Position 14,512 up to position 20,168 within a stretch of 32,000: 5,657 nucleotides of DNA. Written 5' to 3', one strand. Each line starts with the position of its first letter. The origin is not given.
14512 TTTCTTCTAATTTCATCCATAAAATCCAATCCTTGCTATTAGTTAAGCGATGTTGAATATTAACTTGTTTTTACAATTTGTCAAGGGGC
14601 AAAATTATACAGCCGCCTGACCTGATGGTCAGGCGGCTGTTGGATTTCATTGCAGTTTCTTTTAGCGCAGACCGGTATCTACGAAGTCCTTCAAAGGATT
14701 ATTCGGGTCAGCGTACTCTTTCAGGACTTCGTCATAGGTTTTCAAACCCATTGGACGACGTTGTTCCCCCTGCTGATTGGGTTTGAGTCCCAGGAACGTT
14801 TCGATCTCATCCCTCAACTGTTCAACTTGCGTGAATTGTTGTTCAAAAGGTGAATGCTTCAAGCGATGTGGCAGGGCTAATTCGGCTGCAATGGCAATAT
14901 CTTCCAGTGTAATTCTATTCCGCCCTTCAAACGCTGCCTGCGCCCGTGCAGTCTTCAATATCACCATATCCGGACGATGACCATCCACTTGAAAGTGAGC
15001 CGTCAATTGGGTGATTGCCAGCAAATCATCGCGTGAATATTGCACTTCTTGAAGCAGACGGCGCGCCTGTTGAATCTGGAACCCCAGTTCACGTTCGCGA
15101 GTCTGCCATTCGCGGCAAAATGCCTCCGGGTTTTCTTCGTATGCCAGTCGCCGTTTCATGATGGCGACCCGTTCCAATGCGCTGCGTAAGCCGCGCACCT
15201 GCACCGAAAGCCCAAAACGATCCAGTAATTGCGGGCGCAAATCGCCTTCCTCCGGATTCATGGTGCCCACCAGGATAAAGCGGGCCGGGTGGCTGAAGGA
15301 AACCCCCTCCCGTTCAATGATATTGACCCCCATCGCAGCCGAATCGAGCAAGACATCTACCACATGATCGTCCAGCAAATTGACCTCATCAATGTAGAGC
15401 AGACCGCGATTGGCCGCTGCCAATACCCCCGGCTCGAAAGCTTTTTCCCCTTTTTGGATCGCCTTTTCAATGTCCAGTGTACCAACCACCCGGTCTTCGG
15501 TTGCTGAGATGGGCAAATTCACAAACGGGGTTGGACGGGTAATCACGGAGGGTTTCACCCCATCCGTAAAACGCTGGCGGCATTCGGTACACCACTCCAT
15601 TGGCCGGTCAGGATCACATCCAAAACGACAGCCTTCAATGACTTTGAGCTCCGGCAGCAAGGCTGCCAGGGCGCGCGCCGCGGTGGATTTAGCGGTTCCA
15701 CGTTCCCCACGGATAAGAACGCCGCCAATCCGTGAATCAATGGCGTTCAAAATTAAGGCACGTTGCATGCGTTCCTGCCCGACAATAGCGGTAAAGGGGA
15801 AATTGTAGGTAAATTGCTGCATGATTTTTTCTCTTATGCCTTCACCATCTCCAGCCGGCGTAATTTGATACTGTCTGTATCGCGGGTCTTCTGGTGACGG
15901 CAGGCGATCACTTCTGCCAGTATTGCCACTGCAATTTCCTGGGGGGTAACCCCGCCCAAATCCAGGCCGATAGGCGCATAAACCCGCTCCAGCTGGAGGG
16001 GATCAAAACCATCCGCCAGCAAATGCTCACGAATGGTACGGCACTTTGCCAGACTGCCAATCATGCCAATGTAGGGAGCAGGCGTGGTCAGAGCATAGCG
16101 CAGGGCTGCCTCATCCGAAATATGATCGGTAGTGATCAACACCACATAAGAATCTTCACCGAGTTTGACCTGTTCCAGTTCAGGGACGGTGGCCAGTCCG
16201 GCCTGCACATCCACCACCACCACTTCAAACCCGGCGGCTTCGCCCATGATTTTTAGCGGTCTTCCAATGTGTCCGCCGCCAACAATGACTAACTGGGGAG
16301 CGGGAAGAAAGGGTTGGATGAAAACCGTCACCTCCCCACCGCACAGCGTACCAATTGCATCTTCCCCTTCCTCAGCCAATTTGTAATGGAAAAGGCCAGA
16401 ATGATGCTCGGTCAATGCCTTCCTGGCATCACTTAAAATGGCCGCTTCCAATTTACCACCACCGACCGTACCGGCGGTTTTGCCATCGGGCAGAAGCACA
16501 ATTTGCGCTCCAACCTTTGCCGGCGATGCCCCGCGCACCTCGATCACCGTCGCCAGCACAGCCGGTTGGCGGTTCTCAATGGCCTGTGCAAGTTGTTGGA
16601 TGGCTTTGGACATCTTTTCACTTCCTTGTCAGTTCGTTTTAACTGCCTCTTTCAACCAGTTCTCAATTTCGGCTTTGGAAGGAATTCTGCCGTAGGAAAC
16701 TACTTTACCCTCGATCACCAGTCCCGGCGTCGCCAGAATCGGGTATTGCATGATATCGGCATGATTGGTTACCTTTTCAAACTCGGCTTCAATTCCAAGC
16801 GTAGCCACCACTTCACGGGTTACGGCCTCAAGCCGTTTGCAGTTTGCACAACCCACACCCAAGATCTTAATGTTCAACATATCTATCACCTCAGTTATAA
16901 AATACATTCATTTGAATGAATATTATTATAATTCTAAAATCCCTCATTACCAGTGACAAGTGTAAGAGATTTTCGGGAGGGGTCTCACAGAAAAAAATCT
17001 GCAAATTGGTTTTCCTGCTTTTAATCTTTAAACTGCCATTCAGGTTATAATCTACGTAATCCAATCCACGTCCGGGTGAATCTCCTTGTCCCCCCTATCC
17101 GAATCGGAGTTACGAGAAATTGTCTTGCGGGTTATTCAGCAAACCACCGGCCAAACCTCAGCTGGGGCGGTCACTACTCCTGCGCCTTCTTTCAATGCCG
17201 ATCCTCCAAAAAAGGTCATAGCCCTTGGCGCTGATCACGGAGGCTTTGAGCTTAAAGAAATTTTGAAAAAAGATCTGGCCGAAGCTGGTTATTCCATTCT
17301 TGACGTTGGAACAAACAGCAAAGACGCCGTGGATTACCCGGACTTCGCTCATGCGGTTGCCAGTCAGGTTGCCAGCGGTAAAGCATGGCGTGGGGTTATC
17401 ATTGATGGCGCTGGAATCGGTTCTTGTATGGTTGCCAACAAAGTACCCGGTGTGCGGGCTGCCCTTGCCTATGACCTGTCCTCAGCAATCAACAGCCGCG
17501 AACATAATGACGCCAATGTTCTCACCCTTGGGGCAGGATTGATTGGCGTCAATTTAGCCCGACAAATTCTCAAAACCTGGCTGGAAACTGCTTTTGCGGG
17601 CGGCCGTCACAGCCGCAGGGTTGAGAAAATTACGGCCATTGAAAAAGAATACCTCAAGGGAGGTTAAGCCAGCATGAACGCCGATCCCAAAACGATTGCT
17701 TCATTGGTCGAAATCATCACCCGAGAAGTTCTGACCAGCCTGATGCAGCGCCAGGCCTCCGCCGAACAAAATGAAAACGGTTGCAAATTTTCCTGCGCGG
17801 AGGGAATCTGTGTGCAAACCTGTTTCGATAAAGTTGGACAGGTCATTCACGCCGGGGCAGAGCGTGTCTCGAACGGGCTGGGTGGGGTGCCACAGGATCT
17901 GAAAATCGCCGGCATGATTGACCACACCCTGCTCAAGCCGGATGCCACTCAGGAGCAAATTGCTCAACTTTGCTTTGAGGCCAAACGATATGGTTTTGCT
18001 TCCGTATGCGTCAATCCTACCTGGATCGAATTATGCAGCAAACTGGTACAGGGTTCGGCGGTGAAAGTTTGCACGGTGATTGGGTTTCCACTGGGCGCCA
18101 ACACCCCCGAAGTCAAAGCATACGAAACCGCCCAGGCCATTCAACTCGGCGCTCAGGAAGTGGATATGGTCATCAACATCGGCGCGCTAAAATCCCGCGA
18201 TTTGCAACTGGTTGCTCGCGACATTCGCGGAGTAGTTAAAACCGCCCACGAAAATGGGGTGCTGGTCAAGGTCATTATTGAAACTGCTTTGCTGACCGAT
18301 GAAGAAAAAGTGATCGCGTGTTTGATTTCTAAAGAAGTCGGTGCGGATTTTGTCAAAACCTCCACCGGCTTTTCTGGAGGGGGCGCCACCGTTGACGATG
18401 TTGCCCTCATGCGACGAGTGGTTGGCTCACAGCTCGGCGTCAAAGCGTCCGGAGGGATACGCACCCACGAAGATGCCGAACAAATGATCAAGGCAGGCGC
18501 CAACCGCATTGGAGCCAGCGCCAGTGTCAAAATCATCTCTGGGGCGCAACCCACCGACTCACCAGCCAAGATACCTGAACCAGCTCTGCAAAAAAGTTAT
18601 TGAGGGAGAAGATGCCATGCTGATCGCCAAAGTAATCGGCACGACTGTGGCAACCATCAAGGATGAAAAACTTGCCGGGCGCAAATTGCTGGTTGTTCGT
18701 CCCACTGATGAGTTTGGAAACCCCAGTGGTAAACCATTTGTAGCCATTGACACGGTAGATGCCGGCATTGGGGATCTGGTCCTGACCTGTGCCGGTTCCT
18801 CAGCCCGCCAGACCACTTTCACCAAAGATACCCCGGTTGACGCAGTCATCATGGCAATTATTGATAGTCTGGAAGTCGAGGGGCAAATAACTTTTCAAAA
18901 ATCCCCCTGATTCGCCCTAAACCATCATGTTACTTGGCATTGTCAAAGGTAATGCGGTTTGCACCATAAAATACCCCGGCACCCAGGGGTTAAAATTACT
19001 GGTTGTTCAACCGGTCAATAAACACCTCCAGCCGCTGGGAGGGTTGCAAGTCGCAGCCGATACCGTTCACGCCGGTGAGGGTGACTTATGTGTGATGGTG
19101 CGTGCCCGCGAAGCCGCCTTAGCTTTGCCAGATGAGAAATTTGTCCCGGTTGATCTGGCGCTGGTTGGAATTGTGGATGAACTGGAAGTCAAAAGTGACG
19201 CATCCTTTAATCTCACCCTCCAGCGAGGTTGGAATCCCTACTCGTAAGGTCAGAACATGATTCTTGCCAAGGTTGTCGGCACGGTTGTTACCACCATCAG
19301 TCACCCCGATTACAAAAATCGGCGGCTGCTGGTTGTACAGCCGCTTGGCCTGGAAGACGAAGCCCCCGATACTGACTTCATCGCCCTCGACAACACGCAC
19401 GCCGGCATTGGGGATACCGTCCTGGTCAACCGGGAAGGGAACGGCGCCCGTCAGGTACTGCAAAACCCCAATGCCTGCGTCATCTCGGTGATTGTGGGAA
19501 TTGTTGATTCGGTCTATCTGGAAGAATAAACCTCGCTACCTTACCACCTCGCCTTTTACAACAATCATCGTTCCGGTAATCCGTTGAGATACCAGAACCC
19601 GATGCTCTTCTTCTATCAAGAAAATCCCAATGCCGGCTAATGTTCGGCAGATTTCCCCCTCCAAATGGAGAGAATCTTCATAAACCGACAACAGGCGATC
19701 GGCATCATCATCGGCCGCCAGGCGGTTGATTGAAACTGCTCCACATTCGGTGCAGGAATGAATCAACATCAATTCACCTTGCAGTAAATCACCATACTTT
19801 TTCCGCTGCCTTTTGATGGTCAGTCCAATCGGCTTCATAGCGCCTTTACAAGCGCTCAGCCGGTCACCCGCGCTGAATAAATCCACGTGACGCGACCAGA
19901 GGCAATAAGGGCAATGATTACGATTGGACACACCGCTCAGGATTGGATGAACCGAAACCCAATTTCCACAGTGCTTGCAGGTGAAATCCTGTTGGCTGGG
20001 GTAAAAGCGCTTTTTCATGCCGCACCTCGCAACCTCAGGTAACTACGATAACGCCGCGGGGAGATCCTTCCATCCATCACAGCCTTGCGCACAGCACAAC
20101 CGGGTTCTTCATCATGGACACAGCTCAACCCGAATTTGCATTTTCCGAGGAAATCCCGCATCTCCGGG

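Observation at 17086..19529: Vertex-plus-cargo operon of a sugar-phosphate (SPU-like) bacterial microcompartment, with no hexamer/trimer shell genes or aldehyde-processing core in 32 kb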

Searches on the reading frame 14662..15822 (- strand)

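Call 3: search_protein_families(library=pfam, proteins=[window:14662-15822:-], max_evalue=0.01)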
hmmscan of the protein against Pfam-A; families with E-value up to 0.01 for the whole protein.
window:14662-15822:- (386 aa): 7 families
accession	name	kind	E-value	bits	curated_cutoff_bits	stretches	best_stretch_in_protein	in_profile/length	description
PF17863.7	AAA_lid_2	-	7.4e-16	58.1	22.7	1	270-337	4-72/74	AAA lid domain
PF01078.27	Mg_chelatase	-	5.3e-14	52.5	20.3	2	121-190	89-158/207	Magnesium chelatase, subunit ChlI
PF07728.20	AAA_5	-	3.1e-10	40.6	22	1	95-203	25-139/139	AAA domain (dynein-related subfamily)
PF00493.29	MCM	-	8.2e-05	22.3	23.3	1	116-195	99-178/224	MCM P-loop domain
PF00158.32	Sigma54_activat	-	0.00085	19.5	20.2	0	125-160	80-115/168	Sigma-54 interaction domain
PF13191.12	AAA_16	-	0.002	19.1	32.6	1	14-64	3-58/167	AAA ATPase domain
PF13401.12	AAA_22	-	0.0079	16.9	27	0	35-187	8-123/130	AAA domain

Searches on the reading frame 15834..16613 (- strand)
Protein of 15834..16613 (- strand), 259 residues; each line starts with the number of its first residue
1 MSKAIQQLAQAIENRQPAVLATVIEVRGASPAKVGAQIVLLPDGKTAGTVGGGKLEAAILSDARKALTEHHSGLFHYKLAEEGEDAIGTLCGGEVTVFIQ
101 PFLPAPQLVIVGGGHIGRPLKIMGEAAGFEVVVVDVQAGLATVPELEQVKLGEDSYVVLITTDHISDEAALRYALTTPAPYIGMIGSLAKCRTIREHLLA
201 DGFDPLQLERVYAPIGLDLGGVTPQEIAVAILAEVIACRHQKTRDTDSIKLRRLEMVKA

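Call 3: search_protein_families(library=pfam, proteins=[window:15834-16613:-], max_evalue=0.01)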
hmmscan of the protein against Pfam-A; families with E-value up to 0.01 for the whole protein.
window:15834-16613:- (259 aa): 3 families
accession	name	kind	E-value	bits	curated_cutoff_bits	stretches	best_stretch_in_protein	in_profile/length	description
PF13478.12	XdhC_C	-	3.9e-35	121.5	29.7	1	108-235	1-125/125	XdhC Rossmann domain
PF02625.21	XdhC_CoxI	-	1.6e-21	76.4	24.3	1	12-77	2-67/68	XdhC and CoxI family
PF03721.20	UDPG_MGDP_dh_N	-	0.0084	16.1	27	0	108-138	3-33/187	UDP-glucose/GDP-mannose dehydrogenase family, NAD binding domain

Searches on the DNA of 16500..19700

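Call 66: search_rna_families(source=window, start=16500, end=19700, threshold=evalue, max_evalue=1)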
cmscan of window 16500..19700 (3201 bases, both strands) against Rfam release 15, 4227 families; matches with E-value up to 1: 1.
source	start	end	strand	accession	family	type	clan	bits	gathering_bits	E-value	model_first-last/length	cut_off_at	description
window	17147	17201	-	RF00613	SNORD94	Gene; snRNA; snoRNA; CD-box;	-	17.9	60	0.52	1-137/137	no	Small nucleolar RNA SNORD94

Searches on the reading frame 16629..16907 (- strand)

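Call 3: search_protein_families(library=pfam, proteins=[window:16629-16907:-], max_evalue=0.01)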
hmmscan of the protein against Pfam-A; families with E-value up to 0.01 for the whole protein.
window:16629-16907:- (92 aa): 1 family
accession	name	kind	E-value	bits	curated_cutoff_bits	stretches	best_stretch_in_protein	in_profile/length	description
PF13192.12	Thioredoxin_3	-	9.7e-26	90.1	24.8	1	12-86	2-76/76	Thioredoxin domain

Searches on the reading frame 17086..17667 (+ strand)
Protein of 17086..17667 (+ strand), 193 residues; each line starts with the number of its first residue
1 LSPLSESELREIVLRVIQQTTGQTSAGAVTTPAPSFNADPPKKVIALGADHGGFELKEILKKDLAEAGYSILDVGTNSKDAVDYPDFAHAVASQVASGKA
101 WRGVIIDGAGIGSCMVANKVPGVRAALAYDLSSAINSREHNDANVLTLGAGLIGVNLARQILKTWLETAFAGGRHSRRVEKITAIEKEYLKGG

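Call 3: search_protein_families(library=pfam, proteins=[window:17086-17667:+], max_evalue=0.01)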
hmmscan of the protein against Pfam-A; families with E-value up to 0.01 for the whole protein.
window:17086-17667:+ (193 aa): 1 family
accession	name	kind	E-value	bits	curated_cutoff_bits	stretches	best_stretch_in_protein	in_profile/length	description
PF02502.23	LacAB_rpiB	-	7.5e-54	181.9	24.7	1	45-182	1-138/138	Ribose/Galactose Isomerase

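Call 57: search_solved_structures(query=window:17086-17667:+, max_evalue=1e-10, show_alignments=3)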
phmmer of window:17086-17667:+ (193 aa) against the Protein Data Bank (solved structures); distinct sequences matched with E-value up to 1e-10: 22.
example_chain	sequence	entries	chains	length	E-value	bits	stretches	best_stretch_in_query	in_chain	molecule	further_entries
3he8_A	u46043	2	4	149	5.2e-43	150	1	45-191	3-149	Ribose-5-phosphate isomerase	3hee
3ph3_A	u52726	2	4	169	5.3e-43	150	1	45-191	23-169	Ribose-5-phosphate isomerase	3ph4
1nn4_A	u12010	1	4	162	1.3e-35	125.9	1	42-187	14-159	Ribose 5-phosphate isomerase B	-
6fxs_A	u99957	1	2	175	1.1e-34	122.9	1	43-187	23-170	Ribose 5-phosphate isomerase, putative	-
2vvr_A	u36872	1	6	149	2.1e-34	122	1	43-187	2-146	RIBOSE-5-PHOSPHATE ISOMERASE B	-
6fxl_A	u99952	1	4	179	1.1e-33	119.6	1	44-189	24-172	Ribose 5-phosphate isomerase, putative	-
3k7p_A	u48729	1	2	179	7.9e-33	116.8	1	44-189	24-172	Ribose 5-phosphate isomerase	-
3m1p_A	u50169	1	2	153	8.8e-33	116.7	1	45-188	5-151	Ribose 5-phosphate isomerase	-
3k7o_A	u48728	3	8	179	1.1e-32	116.4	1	44-189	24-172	Ribose 5-phosphate isomerase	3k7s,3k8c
3s5p_A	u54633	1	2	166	7.8e-32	113.6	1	40-186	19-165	Ribose 5-phosphate isomerase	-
1o1x_A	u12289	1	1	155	1e-31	113.2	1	45-183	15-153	ribose-5-phosphate isomerase RpiB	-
6fxw_A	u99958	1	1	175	8.3e-31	110.3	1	41-191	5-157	Putative ribose 5-phosphate isomerase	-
4em8_A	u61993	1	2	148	7.7e-28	100.6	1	43-182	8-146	Ribose 5-phosphate isomerase B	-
6mu0_A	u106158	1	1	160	1e-27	100.2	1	46-188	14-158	Probable ribose-5-phosphate isomerase B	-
2vvo_A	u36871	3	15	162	3.5e-23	85.4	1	45-187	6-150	RIBOSE-5-PHOSPHATE ISOMERASE B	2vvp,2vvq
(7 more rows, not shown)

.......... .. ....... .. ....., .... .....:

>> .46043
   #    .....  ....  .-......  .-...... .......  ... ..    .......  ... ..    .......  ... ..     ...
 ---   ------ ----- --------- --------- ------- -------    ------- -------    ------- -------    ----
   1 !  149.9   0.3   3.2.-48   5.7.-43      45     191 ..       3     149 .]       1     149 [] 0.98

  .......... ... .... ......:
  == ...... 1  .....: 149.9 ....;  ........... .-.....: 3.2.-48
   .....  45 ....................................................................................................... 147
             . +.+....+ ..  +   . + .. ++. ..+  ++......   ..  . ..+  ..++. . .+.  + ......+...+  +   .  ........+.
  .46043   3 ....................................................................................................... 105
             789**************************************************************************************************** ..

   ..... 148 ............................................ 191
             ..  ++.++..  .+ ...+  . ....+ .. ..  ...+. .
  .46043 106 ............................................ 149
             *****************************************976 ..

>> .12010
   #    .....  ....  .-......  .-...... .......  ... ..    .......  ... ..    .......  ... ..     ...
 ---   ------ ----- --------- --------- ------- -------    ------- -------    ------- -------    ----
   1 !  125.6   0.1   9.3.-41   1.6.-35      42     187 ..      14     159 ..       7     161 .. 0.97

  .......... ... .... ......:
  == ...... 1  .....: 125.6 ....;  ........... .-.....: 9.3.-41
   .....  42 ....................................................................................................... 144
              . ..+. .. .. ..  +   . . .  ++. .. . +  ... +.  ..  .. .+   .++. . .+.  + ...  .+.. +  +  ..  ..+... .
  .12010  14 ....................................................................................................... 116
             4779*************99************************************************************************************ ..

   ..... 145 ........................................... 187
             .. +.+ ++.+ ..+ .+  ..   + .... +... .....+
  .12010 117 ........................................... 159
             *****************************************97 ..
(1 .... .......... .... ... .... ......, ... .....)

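Call 76: search_protein_families(library=ncbifam, proteins=[window:17086-17667:+], max_evalue=0.001)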
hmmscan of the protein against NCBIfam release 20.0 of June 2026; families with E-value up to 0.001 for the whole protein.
window:17086-17667:+ (193 aa): 11 families
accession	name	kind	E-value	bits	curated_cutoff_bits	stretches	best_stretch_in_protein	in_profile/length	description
NF004051.0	PRK05571.1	subfamily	2.8e-51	173.2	135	1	44-187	3-147/149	ribose-5-phosphate isomerase B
TIGR00689.1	rpiB_lacA_lacB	subfamily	1.3e-49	167.8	88.3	1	45-188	1-145/145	RpiB/LacA/LacB family sugar-phosphate isomerase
TIGR01120.1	rpiB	equivalog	9.6e-46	155.3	138.65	1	45-186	2-143/143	ribose 5-phosphate isomerase B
TIGR02133.1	RPI_actino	equivalog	4.8e-40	136.8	168.2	1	45-187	3-147/148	ribose-5-phosphate isomerase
NF006380.0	PRK08621.1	equivalog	1.1e-32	113.4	164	1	45-181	3-137/142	galactose-6-phosphate isomerase subunit LacA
NF006381.0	PRK08622.1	equivalog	7.8e-31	107.2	234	1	44-188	2-147/171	galactose-6-phosphate isomerase subunit LacB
NF051858.1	EryPhIsonDerIRhiz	equivalog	5.5e-29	101.2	240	1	45-188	3-149/150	D-erythrulose-4-phosphate isomerase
NF009257.0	PRK12613.1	equivalog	2.4e-28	99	243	1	45-182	3-137/141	galactose-6-phosphate isomerase subunit LacA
TIGR01118.1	lacA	equivalog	2.6e-28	98.9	181.1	1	45-182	3-138/141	galactose-6-phosphate isomerase subunit LacA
TIGR01119.1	lacB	equivalog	5e-26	91.4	312.55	1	45-186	3-145/171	galactose-6-phosphate isomerase subunit LacB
NF009258.0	PRK12615.1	equivalog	1.2e-20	74.1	325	1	45-186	3-145/171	galactose-6-phosphate isomerase subunit LacB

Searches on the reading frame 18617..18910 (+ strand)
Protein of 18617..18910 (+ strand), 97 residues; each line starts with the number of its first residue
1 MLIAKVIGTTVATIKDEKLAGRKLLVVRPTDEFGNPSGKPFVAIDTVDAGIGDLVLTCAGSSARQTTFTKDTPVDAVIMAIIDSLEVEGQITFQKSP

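Call 3: search_protein_families(library=pfam, proteins=[window:18617-18910:+], max_evalue=0.01)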
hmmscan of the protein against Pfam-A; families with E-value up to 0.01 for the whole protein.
window:18617-18910:+ (97 aa): 2 families
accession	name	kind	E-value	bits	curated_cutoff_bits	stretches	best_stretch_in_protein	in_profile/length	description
PF03319.19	EutN_CcmL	-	9.9e-31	106.5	25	1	1-83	1-83/83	Ethanolamine utilisation protein EutN/carboxysome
PF20618.3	GPD_NAD_C_bact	-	0.0024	18.8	27.6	1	49-68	1-20/66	Bacterial GPD, NAD-dependent C-terminal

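Call 76: search_protein_families(library=ncbifam, proteins=[window:18617-18910:+], max_evalue=0.001)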
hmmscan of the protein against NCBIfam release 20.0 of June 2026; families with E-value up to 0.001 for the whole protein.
window:18617-18910:+ (97 aa): 4 families
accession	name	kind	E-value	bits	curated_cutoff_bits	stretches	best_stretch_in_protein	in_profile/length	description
NF053795.1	beta_CO2some_L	equivalog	1.2e-24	86.6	125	1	1-95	1-95/99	beta-carboxysome shell vertex protein CcmL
NF011992.0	PRK15448.1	equivalog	1.9e-20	72.8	118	1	1-95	1-95/95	ethanolamine utilization microcompartment protein EutN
TIGR02703.2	carboxysome_A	equivalog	2.7e-13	50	120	1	1-84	1-79/81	alpha-carboxysome shell vertex protein CsoS4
TIGR02704.1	carboxysome_B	equivalog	2.9e-06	27.6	88.9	1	1-84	1-78/80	carboxysome peptide B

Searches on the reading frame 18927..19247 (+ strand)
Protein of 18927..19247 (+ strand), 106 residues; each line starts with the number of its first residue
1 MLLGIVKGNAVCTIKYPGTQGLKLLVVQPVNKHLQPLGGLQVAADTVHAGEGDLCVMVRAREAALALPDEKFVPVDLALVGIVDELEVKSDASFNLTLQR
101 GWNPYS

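Call 3: search_protein_families(library=pfam, proteins=[window:18927-19247:+], max_evalue=0.01)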
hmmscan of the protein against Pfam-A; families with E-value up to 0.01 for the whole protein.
window:18927-19247:+ (106 aa): 1 family
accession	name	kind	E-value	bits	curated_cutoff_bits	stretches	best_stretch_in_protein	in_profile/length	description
PF03319.19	EutN_CcmL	-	1.8e-20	73.6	25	1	1-84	1-83/83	Ethanolamine utilisation protein EutN/carboxysome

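Call 76: search_protein_families(library=ncbifam, proteins=[window:18927-19247:+], max_evalue=0.001)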
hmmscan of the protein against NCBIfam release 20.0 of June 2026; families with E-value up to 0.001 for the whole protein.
window:18927-19247:+ (106 aa): 4 families
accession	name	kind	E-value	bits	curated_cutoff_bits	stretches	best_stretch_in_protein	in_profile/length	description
NF053795.1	beta_CO2some_L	equivalog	4.8e-15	55.8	125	1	1-93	1-92/99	beta-carboxysome shell vertex protein CcmL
NF011992.0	PRK15448.1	equivalog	2.5e-13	50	118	1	1-88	1-87/95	ethanolamine utilization microcompartment protein EutN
TIGR02704.1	carboxysome_B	equivalog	2.9e-06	27.6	88.9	1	6-85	6-78/80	carboxysome peptide B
TIGR02703.2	carboxysome_A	equivalog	3e-05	24.3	120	1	7-85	7-79/81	alpha-carboxysome shell vertex protein CsoS4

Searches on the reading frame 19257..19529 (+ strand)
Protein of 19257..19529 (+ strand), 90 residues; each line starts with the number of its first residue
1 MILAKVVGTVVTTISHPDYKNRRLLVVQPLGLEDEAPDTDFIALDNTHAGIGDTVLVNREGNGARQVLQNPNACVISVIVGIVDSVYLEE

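Call 3: search_protein_families(library=pfam, proteins=[window:19257-19529:+], max_evalue=0.01)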
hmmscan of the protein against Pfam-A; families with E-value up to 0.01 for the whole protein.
window:19257-19529:+ (90 aa): 1 family
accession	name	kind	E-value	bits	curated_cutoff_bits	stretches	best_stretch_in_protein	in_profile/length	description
PF03319.19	EutN_CcmL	-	2.3e-21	76.5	25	1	1-84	1-83/83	Ethanolamine utilisation protein EutN/carboxysome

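Call 76: search_protein_families(library=ncbifam, proteins=[window:19257-19529:+], max_evalue=0.001)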
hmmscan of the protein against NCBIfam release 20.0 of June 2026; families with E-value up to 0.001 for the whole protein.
window:19257-19529:+ (90 aa): 2 families
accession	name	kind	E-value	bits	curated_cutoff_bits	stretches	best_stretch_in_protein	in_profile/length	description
NF053795.1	beta_CO2some_L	equivalog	1.3e-13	51.2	125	1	1-89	1-88/99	beta-carboxysome shell vertex protein CcmL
NF011992.0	PRK15448.1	equivalog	2.2e-09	37.4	118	1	1-86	1-85/95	ethanolamine utilization microcompartment protein EutN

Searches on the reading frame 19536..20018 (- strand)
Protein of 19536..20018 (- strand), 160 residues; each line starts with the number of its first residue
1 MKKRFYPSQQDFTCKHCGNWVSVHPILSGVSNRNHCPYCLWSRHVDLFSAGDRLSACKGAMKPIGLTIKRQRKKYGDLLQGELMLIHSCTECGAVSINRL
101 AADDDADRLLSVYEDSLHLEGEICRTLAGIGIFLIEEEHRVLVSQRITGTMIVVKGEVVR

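Call 3: search_protein_families(library=pfam, proteins=[window:19536-20018:-], max_evalue=0.01)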
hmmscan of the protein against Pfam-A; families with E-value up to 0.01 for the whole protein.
window:19536-20018:- (160 aa): 1 family
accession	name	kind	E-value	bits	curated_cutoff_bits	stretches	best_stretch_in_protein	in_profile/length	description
PF12647.12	RNHCP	-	2.2e-26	92.1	24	1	10-109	2-89/90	RNHCP domain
